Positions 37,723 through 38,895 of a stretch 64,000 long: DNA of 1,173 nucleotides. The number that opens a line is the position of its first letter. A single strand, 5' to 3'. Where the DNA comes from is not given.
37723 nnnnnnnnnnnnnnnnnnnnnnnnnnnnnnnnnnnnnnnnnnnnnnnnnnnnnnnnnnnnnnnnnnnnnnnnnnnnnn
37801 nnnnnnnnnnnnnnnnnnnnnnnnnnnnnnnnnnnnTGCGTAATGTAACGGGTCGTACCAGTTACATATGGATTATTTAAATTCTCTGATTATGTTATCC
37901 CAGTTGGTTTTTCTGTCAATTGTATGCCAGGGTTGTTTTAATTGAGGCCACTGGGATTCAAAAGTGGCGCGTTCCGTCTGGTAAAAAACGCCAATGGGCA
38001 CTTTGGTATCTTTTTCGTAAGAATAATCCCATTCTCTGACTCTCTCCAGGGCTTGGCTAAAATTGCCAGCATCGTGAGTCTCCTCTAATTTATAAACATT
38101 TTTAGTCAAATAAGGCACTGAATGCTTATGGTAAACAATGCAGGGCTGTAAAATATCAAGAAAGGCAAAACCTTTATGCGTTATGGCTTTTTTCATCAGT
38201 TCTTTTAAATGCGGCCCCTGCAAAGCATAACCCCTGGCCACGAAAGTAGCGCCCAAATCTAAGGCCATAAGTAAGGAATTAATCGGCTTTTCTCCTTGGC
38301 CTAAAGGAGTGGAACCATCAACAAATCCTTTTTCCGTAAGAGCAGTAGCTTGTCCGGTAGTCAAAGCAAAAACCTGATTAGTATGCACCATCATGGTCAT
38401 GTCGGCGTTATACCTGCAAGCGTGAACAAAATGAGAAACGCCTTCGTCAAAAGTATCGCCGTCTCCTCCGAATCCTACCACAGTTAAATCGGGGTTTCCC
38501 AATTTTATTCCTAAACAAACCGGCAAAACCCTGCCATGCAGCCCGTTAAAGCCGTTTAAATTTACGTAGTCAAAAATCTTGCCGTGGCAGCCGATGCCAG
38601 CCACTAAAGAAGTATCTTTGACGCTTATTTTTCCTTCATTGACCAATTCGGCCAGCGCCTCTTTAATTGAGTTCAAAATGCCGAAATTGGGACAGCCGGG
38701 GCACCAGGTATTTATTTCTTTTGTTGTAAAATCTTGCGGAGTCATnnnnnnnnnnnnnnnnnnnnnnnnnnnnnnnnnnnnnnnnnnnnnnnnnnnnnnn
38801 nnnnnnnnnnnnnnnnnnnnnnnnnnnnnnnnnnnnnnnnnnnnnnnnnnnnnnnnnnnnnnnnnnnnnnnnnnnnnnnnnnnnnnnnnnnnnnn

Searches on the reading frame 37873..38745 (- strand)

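Call 63: search_protein_families(library=ncbifam, proteins=[window:37873-38745:-], max_evalue=1e-10)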
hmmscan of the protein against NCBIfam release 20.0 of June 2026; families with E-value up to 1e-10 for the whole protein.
window:37873-38745:- (290 aa): 5 families
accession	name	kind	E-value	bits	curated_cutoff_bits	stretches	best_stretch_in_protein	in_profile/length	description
NF008820.0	PRK11866.1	equivalog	7e-95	317.7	402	1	1-281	4-276/287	2-oxoacid ferredoxin oxidoreductase subunit beta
TIGR02177.1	PorB_KorB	subfamily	7.2e-81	271.8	261.9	1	13-269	2-259/286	2-oxoacid:acceptor oxidoreductase, beta subunit, pyruvate/2-ketoisovalerate family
NF041171.1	Oxoac_fdxbeta_Archa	equivalog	5.5e-74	249.1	423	1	11-265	2-259/296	2-oxoacid:ferredoxin oxidoreductase subunit beta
NF008821.0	PRK11869.1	equivalog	2.6e-69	233.3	438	1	13-274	15-265/286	2-oxoacid ferredoxin oxidoreductase subunit beta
NF007207.0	PRK09628.1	equivalog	5.4e-41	141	364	1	12-205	16-205/277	2-oxoglutarate ferredoxin oxidoreductase subunit beta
